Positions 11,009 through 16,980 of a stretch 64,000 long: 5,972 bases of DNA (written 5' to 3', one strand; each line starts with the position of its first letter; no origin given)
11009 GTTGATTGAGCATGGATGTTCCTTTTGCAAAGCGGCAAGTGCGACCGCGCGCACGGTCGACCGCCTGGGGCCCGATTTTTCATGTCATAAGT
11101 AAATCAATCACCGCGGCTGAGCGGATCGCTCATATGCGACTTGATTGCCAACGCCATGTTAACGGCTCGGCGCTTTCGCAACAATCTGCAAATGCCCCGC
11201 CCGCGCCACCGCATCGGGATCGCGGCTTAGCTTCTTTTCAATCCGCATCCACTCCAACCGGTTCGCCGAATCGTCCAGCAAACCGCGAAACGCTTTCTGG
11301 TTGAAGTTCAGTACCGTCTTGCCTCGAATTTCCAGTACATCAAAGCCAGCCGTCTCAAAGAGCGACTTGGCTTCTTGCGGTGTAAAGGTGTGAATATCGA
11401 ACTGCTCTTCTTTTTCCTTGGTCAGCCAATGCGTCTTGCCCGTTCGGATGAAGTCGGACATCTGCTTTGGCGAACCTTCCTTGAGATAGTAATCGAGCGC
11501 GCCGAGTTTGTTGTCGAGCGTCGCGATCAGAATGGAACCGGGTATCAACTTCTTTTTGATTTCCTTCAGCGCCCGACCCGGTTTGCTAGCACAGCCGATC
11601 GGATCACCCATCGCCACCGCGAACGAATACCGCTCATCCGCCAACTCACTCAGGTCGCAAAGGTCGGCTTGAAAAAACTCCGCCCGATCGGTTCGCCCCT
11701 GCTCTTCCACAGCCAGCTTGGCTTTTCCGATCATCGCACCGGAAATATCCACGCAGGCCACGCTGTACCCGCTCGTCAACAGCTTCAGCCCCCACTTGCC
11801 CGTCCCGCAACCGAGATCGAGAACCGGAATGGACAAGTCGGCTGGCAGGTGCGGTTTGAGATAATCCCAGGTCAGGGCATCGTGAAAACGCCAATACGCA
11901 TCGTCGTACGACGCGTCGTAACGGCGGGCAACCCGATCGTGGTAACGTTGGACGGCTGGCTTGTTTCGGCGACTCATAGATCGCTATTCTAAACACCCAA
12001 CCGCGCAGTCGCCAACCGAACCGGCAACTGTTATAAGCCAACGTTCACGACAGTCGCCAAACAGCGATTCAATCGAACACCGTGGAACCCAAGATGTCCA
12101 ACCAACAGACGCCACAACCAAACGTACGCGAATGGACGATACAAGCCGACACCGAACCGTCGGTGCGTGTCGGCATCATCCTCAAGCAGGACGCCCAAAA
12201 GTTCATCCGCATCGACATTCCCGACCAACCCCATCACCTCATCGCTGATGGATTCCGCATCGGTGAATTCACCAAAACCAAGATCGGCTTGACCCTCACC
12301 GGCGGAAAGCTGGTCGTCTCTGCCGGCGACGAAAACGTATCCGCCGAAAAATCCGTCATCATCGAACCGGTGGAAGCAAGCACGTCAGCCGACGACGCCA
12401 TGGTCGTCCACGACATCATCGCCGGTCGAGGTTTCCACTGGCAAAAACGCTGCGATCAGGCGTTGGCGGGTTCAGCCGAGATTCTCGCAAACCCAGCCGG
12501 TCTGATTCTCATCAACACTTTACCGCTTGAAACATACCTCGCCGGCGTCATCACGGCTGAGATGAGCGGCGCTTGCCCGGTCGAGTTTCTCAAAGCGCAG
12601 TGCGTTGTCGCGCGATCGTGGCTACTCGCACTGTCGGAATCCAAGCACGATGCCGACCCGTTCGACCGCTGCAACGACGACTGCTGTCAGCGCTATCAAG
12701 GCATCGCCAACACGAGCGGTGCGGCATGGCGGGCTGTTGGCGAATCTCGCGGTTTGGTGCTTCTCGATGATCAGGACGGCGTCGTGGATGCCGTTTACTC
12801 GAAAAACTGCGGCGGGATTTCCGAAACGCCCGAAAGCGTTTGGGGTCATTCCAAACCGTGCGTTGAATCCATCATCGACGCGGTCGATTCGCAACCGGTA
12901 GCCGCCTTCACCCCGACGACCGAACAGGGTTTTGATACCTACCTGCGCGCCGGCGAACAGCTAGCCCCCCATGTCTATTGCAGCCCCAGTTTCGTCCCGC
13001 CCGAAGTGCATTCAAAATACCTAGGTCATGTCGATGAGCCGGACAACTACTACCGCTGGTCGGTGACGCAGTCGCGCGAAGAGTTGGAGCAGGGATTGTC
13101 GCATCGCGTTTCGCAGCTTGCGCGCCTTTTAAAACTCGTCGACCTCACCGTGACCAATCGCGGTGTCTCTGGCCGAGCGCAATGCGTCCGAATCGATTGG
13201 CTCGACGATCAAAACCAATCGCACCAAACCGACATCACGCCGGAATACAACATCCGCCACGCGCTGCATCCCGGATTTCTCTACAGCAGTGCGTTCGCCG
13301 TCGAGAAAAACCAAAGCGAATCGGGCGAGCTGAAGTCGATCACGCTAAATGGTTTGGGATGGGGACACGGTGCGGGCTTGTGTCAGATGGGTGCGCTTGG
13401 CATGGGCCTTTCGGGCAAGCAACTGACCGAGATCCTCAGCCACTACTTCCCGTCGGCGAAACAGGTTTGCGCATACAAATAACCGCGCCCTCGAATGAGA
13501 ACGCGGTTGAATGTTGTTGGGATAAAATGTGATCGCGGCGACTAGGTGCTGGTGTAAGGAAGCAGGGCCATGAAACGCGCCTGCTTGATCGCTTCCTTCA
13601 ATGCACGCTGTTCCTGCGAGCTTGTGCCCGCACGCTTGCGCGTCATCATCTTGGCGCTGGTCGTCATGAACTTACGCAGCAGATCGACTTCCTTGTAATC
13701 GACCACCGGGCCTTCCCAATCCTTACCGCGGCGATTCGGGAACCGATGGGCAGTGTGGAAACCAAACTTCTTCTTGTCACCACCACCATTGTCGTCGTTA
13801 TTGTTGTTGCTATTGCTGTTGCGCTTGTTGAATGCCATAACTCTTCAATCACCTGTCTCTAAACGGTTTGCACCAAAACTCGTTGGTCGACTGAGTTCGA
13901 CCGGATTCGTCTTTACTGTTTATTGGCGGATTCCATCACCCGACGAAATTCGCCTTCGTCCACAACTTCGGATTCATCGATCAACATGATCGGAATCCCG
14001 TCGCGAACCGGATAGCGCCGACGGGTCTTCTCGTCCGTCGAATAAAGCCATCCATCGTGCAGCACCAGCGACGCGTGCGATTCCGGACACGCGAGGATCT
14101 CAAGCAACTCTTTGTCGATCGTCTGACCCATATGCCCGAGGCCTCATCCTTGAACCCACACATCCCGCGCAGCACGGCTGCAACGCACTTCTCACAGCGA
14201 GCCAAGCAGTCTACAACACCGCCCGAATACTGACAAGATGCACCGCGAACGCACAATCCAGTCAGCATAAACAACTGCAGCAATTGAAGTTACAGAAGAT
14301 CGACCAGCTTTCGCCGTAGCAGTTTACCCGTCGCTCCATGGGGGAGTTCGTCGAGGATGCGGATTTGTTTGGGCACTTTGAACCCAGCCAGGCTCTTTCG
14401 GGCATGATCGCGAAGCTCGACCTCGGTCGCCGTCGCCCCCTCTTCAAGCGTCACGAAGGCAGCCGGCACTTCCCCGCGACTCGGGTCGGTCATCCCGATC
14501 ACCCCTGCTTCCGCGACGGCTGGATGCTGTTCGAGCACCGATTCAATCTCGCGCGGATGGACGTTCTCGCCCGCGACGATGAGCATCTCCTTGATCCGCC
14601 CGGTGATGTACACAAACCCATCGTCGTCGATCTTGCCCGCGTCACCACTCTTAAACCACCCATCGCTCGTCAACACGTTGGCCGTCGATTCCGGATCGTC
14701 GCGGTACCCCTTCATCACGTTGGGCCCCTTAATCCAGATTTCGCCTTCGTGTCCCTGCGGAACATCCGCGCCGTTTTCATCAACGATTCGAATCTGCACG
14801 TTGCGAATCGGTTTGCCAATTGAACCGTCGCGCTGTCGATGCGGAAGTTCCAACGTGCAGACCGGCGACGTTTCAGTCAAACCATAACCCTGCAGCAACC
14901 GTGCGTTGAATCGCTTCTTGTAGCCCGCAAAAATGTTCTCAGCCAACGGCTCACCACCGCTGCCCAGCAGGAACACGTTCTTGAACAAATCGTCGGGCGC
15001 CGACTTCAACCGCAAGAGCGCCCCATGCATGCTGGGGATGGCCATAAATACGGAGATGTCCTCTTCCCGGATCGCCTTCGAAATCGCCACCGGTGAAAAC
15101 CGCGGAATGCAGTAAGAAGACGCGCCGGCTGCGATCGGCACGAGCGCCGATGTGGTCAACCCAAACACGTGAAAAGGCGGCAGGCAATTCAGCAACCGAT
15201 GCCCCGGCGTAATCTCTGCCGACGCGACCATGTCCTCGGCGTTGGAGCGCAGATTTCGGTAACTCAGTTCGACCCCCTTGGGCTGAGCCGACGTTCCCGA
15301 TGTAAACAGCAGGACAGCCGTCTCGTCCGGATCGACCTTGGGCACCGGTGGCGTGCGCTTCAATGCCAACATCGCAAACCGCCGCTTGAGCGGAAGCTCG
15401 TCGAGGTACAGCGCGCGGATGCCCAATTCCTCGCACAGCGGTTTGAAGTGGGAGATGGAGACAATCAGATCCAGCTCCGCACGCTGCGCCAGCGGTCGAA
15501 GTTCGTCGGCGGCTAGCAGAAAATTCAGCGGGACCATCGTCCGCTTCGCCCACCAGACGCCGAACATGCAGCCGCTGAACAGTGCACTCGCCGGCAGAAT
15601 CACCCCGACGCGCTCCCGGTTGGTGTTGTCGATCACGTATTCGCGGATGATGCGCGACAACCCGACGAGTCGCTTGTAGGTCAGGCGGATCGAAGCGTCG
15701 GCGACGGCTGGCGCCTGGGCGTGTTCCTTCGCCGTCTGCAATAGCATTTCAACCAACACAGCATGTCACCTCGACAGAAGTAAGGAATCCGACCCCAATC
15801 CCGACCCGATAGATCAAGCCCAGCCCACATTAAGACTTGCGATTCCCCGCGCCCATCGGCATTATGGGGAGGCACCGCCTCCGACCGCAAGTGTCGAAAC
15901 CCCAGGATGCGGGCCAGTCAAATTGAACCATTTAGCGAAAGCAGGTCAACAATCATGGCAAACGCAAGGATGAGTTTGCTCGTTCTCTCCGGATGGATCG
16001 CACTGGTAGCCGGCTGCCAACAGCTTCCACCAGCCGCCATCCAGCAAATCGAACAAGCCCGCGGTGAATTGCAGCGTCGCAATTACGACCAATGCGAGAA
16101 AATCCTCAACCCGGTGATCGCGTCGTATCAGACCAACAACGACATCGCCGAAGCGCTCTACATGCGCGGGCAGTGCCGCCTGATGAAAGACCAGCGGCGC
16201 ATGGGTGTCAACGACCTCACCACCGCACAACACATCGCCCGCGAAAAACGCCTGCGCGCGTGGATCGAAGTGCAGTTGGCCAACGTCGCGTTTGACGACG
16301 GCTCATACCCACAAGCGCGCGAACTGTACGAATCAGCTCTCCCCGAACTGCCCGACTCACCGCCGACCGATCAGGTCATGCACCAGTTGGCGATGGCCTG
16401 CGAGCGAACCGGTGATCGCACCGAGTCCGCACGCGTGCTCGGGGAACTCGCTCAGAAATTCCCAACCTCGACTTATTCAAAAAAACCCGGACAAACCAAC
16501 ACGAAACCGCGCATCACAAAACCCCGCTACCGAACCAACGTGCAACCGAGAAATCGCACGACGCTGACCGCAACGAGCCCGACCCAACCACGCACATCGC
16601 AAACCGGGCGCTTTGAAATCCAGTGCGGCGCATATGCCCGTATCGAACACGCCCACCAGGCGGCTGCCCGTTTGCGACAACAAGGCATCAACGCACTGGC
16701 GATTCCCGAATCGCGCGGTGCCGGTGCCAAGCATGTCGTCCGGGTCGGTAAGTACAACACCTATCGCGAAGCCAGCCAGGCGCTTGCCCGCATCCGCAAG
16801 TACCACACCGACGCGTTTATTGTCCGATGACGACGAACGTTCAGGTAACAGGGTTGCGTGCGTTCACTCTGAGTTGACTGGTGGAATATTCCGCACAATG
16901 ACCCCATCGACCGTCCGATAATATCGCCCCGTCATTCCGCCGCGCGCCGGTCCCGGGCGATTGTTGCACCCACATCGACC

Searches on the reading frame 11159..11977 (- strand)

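Call 22: search_protein_families(library=pfam, proteins=[window:11159-11977:-], max_evalue=0.001)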
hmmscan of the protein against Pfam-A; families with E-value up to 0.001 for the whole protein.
window:11159-11977:- (272 aa): 8 families
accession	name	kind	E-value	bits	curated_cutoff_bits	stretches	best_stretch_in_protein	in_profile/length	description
PF13649.12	Methyltransf_25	-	8.3e-15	55.7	27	1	52-147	1-96/97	Methyltransferase domain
PF08241.18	Methyltransf_11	-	7.5e-12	46.2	21.2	1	53-151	1-94/95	Methyltransferase domain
PF13489.12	Methyltransf_23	-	7.8e-11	42.4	27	1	46-216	20-163/164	Methyltransferase domain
PF13847.12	Methyltransf_31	-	1.3e-10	41.6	27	1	51-199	6-133/145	Methyltransferase domain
PF08242.18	Methyltransf_12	-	1.7e-08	35.5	30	1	53-149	1-97/98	Methyltransferase domain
PF01209.24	Ubie_methyltran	-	9.7e-08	32.1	20.1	1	6-152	6-151/233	ubiE/COQ5 methyltransferase family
PF05175.20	MTS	-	7.9e-06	26.1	23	1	40-109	23-93/170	Methyltransferase small domain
PF03848.20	TehB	-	0.00083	19.3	20.4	0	52-121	34-100/193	Tellurite resistance protein TehB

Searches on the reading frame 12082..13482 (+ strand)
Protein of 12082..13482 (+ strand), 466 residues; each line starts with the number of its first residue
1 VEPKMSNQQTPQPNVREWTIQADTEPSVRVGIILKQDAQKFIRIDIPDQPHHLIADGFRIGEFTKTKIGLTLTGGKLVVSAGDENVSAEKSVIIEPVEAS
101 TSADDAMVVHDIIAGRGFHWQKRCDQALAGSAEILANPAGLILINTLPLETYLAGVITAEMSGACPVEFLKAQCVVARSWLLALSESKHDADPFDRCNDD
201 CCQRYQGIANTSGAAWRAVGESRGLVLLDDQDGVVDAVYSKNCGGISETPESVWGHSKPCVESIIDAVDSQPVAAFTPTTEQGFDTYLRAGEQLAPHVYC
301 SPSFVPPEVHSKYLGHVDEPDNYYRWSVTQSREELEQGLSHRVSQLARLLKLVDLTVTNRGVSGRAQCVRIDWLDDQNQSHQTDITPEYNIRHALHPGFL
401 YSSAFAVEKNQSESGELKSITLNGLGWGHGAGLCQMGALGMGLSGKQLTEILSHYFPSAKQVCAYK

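Call 22: search_protein_families(library=pfam, proteins=[window:12082-13482:+], max_evalue=0.001)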
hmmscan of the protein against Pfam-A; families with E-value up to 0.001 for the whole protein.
window:12082-13482:+ (466 aa): 1 family
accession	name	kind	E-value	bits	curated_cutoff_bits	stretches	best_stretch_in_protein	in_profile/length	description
PF08486.15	SpoIID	-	2.3e-20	73.4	23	1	140-227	4-95/97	Stage II sporulation protein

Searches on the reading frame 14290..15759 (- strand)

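Call 22: search_protein_families(library=pfam, proteins=[window:14290-15759:-], max_evalue=0.001)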
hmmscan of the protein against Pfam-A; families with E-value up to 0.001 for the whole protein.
window:14290-15759:- (489 aa): 2 families
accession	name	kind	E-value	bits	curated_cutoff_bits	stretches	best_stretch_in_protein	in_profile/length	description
PF00501.34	AMP-binding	-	1.3e-68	232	29.9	1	8-352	3-383/384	AMP-binding enzyme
PF13193.12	AMP-binding_C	-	5.6e-23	82.1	24.5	1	404-479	1-76/76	AMP-binding enzyme C-terminal domain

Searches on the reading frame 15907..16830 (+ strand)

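Call 22: search_protein_families(library=pfam, proteins=[window:15907-16830:+], max_evalue=0.001)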
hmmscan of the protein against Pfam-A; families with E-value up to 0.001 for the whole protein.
window:15907-16830:+ (307 aa): 8 families
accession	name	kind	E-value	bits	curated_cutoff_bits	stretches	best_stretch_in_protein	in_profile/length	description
PF05036.18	SPOR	-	2.2e-12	47.5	21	1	233-307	2-76/76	SPOR domain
PF13428.12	TPR_14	-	1.2e-08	35.2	23.5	0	122-153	5-36/44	Tetratricopeptide repeat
PF13424.12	TPR_12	-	1.7e-08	34.9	30.1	1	117-176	2-66/77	Tetratricopeptide repeat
PF14559.12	TPR_19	-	4e-06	27.5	25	0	128-188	1-59/68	Tetratricopeptide repeat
PF07719.23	TPR_2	-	6.6e-06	26.3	27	0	123-145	6-28/34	Tetratricopeptide repeat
PF20308.4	TPR-S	-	7.4e-05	23.7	27.6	0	134-184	2-47/102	Tetratricopeptide Repeats-Sensor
PF13525.12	YfiO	-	0.00018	21.8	25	0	126-188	13-75/203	Outer membrane lipoprotein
PF13174.12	TPR_6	-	0.00054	20.9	26.3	0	157-188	2-33/33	Tetratricopeptide repeat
